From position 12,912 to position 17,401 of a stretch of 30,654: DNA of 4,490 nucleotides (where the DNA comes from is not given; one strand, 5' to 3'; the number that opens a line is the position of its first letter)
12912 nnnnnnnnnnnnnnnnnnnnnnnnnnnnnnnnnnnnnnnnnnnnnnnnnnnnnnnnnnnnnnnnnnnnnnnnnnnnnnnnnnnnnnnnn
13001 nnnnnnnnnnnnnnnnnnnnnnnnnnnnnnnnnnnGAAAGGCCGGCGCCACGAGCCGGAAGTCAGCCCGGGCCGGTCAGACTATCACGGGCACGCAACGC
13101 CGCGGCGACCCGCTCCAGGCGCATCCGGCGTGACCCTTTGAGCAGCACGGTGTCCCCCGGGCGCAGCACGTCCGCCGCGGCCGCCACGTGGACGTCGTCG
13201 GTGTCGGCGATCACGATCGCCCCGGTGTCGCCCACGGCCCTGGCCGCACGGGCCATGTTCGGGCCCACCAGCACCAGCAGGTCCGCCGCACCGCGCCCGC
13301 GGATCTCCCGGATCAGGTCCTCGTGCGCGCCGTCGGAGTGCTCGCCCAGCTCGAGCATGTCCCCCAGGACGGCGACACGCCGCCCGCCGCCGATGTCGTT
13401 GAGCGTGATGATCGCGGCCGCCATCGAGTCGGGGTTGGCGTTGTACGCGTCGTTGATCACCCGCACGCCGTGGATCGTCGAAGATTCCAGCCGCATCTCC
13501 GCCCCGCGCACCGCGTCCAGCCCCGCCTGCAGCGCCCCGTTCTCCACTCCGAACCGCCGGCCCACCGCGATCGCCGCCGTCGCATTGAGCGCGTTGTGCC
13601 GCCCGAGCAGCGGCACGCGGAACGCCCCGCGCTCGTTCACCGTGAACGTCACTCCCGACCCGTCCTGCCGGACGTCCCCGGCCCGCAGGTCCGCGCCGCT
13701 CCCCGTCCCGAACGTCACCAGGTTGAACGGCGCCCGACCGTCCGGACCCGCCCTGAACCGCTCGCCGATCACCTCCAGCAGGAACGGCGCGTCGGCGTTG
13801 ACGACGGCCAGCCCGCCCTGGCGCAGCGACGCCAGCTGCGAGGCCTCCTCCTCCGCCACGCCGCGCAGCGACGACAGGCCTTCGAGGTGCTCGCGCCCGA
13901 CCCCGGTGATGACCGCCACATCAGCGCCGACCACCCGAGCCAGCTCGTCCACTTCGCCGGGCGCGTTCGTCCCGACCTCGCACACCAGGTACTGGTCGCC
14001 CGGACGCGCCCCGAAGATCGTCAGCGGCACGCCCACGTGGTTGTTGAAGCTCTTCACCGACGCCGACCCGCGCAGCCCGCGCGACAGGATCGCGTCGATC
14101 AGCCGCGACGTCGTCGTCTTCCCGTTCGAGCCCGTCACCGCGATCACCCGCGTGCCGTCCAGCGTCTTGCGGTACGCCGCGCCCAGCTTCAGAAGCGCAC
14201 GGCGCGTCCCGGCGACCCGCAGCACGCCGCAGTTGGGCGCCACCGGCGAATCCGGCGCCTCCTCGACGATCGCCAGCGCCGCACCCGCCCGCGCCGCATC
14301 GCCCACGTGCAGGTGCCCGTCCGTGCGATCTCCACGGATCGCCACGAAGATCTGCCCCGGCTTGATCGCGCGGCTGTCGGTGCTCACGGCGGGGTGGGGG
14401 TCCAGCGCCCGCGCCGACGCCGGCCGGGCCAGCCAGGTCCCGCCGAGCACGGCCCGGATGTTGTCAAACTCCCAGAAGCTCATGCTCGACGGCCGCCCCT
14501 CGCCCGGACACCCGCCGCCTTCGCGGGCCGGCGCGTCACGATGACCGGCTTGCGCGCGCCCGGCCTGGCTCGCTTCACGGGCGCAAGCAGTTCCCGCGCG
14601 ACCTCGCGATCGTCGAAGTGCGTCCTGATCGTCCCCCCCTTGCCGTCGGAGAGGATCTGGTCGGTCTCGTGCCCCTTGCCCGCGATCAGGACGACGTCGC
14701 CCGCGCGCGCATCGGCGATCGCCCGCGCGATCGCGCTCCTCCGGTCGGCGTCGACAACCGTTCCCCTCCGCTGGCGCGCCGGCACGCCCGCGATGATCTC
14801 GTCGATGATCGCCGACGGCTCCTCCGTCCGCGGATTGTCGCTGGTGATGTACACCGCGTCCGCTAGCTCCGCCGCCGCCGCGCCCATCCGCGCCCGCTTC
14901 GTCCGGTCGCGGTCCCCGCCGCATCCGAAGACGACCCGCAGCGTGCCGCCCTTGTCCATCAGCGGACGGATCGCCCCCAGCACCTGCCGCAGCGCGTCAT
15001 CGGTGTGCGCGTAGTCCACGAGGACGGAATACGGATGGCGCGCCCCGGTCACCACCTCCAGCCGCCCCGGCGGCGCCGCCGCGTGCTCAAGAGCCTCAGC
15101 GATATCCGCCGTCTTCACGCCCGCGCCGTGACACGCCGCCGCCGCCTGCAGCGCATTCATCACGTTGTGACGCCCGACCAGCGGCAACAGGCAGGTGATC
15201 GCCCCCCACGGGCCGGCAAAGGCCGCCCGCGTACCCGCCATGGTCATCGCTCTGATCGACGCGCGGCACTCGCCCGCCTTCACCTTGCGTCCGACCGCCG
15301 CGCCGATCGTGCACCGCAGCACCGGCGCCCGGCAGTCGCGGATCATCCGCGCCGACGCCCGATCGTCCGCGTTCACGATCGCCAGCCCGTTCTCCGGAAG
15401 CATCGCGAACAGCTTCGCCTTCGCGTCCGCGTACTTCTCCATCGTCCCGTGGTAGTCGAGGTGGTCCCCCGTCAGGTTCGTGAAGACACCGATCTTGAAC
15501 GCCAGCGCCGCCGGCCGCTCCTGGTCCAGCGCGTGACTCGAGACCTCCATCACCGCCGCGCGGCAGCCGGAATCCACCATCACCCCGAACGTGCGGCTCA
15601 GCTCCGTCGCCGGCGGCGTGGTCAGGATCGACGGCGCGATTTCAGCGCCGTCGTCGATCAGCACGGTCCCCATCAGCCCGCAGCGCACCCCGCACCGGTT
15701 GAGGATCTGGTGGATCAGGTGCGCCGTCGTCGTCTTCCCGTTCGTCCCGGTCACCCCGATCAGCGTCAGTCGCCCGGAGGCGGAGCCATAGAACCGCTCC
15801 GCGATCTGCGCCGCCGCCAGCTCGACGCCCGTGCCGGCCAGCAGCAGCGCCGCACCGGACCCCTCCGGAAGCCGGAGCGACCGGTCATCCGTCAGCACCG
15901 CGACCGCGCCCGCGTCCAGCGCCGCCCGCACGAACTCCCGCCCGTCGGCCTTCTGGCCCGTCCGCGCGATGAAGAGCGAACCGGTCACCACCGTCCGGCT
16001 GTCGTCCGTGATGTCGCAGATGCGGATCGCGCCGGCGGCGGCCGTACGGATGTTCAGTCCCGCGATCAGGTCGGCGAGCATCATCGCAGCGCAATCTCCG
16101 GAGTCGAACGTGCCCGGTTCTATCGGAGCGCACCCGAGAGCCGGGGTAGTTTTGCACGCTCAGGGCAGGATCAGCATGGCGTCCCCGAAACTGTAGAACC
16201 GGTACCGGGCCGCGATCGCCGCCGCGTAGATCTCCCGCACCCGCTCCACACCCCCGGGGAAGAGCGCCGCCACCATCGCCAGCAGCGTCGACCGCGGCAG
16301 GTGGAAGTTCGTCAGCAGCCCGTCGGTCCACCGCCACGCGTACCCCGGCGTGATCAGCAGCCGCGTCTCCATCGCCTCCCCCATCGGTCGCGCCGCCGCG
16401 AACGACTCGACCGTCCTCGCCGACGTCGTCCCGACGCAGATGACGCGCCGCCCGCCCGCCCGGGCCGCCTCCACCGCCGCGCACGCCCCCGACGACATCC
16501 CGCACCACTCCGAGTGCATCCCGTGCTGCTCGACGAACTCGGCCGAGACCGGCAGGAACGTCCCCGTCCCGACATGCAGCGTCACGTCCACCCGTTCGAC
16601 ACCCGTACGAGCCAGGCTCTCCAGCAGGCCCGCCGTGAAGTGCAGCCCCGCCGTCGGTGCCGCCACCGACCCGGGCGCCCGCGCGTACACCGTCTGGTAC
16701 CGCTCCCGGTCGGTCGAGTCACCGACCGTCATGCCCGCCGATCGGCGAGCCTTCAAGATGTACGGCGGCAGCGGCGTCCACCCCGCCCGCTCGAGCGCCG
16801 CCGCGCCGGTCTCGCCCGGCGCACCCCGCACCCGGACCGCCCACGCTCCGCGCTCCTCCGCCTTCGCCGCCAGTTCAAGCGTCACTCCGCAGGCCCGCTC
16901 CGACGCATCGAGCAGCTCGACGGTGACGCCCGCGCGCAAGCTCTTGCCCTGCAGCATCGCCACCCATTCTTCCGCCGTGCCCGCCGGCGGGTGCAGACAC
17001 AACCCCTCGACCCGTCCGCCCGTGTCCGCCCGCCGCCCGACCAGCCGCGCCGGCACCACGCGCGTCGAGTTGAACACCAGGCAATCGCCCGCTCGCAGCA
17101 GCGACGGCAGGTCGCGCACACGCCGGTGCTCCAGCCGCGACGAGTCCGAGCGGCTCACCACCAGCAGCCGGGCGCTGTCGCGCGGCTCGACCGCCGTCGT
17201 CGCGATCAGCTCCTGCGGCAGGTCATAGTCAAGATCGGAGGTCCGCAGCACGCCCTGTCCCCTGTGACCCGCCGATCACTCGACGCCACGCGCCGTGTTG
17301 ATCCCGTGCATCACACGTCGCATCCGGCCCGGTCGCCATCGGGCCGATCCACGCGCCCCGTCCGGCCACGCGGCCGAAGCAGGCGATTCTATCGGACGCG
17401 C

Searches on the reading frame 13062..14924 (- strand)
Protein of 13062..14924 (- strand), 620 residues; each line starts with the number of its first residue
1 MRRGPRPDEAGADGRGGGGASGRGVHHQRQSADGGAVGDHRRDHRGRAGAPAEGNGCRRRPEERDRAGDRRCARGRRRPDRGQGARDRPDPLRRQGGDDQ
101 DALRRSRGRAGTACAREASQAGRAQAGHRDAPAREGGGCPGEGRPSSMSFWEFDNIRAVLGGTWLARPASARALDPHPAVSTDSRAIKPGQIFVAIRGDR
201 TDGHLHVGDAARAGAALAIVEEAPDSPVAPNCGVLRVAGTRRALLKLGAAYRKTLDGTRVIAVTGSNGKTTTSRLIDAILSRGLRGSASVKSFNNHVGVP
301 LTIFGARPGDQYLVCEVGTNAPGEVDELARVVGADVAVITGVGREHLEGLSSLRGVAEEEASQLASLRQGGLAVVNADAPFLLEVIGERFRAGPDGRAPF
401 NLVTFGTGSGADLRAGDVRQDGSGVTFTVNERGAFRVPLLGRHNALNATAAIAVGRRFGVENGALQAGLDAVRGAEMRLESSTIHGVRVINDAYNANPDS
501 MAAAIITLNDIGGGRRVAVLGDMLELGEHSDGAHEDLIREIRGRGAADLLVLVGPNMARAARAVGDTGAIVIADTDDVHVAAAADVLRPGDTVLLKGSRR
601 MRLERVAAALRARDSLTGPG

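Call 54: search_protein_families(library=pfam, proteins=[window:13062-14924:-], max_evalue=0.00001)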
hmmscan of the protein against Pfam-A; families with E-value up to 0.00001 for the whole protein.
window:13062-14924:- (620 aa): 3 families
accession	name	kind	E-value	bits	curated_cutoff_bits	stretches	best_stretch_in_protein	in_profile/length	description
PF08245.18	Mur_ligase_M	-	4.6e-35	121.8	24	1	263-454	1-199/200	Mur ligase middle domain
PF02875.26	Mur_ligase_C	-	1.1e-19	72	28.4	1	478-599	2-127/127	Mur ligase, glutamate ligase domain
PF01225.30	Mur_ligase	-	6.6e-07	30.1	21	1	180-239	5-80/95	Mur ligase family, catalytic domain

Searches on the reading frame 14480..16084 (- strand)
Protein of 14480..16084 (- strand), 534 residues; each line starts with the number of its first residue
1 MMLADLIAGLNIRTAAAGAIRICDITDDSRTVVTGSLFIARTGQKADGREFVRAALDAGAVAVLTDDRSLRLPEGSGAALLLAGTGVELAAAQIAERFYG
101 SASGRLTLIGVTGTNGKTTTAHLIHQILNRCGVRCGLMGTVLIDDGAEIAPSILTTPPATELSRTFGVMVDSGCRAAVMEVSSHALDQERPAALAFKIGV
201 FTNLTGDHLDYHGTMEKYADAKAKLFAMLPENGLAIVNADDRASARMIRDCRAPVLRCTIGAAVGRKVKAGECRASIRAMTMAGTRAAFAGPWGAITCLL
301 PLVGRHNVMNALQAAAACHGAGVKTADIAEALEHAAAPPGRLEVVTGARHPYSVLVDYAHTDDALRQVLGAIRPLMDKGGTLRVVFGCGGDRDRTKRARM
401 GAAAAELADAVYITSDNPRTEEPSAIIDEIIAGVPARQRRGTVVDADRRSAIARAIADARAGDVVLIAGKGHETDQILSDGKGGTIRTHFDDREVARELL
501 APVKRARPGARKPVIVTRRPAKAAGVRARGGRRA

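Call 54: search_protein_families(library=pfam, proteins=[window:14480-16084:-], max_evalue=0.00001)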
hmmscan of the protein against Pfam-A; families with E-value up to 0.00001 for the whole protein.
window:14480-16084:- (534 aa): 2 families
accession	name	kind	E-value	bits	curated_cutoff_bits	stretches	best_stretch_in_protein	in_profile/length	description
PF08245.18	Mur_ligase_M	-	2.1e-51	175.2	24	1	111-318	1-200/200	Mur ligase middle domain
PF02875.26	Mur_ligase_C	-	4.8e-30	105.4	28.4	1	340-471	1-127/127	Mur ligase, glutamate ligase domain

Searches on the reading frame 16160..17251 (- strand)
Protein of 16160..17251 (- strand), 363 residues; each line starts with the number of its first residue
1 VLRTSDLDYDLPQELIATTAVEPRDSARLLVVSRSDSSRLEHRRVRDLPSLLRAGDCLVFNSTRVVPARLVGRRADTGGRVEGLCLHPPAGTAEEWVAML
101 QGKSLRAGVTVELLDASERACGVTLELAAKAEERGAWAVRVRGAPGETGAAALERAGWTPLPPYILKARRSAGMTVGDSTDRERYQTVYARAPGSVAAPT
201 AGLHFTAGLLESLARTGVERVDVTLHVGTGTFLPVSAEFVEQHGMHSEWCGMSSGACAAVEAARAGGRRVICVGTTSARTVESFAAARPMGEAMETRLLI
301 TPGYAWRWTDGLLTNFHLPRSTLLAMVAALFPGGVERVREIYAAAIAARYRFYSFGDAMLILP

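Call 54: search_protein_families(library=pfam, proteins=[window:16160-17251:-], max_evalue=0.00001)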
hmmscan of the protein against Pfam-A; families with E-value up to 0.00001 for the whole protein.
window:16160-17251:- (363 aa): 1 family
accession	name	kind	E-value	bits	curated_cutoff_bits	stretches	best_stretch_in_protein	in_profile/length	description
PF02547.20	Queuosine_synth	-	3.3e-113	378.5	25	1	4-361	1-322/322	Queuosine biosynthesis protein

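Call 56: find_related_loci(query=window:16160-17248:-, collection=genome_contigs, flank=500)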
Query window:16160-17248:- (362 aa) in genome_contigs; peptide patterns used: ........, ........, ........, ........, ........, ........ (x = any residue, [..] = any of these).
600 stretches matched a pattern (row limit reached: there are more); 599 encode a relative of the query (tblastn E <= 1e-3); the best 80 are kept; 80 distinct loci.
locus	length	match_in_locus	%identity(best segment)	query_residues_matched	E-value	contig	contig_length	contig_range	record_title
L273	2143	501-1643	54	1-362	9e-116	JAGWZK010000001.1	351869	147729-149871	MAG: Planctomycetota bacterium isolate REEB511 contig-150_2, whole genome shotgun sequence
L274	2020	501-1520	46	1-361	2e-90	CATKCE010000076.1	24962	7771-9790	MAG: uncultured bacterium isolate iMGMC-823_1678881669 genome assembly, contig: MegahitA5_19118, whole genome shotgun se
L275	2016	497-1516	47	1-361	2e-91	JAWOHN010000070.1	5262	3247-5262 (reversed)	MAG: Anaerolineales bacterium isolate CWP4-3.bin.157 k191_2816779, whole genome shotgun sequence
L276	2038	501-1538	48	1-361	6e-91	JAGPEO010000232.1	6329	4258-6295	MAG: Phycisphaerae bacterium isolate Gw_SlDig_bin_12 Gw_SlDig_26808_length_6329_cov_8.004031, whole genome shotgun seque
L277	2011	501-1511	50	6-362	3e-89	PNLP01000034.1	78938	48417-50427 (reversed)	MAG: Planctomycetaceae bacterium isolate DS2.012 DS2_1000167_78938, whole genome shotgun sequence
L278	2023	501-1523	47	1-360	1e-88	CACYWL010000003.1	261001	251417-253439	MAG: uncultured Clostridiales bacterium isolate RUG12331 genome assembly, contig: RUG12331_asm_3, whole genome shotgun s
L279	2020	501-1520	45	1-361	1e-88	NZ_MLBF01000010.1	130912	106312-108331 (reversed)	Desulfosporosinus metallidurans strain OL contig00010, whole genome shotgun sequence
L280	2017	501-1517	51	1-360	3e-88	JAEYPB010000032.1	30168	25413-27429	MAG: Bacillota bacterium isolate OH_CBB_177 k127_688070, whole genome shotgun sequence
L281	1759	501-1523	47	1-361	1e-88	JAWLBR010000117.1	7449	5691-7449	MAG: Limnochordia bacterium isolate 15dZY3.bin.114 NODE_9820_length_7449_cov_3.385034, whole genome shotgun sequence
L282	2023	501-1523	48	1-361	9e-88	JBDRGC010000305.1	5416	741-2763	MAG: Chloroflexota bacterium isolate MEGAHIT-group-1.410 k141_6636882, whole genome shotgun sequence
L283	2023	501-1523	47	3-360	1e-87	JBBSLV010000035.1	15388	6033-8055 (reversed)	MAG: Tepidisphaerales bacterium isolate LS5_sbin.11 LS5_sbin.11_K_899448_L_15388_cov_10.0000, whole genome shotgun seque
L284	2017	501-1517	47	3-361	3e-87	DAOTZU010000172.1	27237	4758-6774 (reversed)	MAG TPA_asm: Anaerolineae bacterium isolate H6_558 k131_718937, whole genome shotgun sequence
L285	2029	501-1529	45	1-361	1e-86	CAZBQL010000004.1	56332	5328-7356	MAG TPA_asm: uncultured Dehalococcoidales bacterium isolate binchicken_co129_594 genome assembly, contig: NODE_1266_leng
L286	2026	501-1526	43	1-361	7e-87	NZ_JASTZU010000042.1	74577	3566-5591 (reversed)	Aquibacillus rhizosphaerae strain LR5S19 2256, whole genome shotgun sequence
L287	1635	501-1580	47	1-361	9e-88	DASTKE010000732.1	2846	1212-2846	MAG TPA_asm: Ktedonobacteraceae bacterium isolate SMAG_U1933 k141_1565220, whole genome shotgun sequence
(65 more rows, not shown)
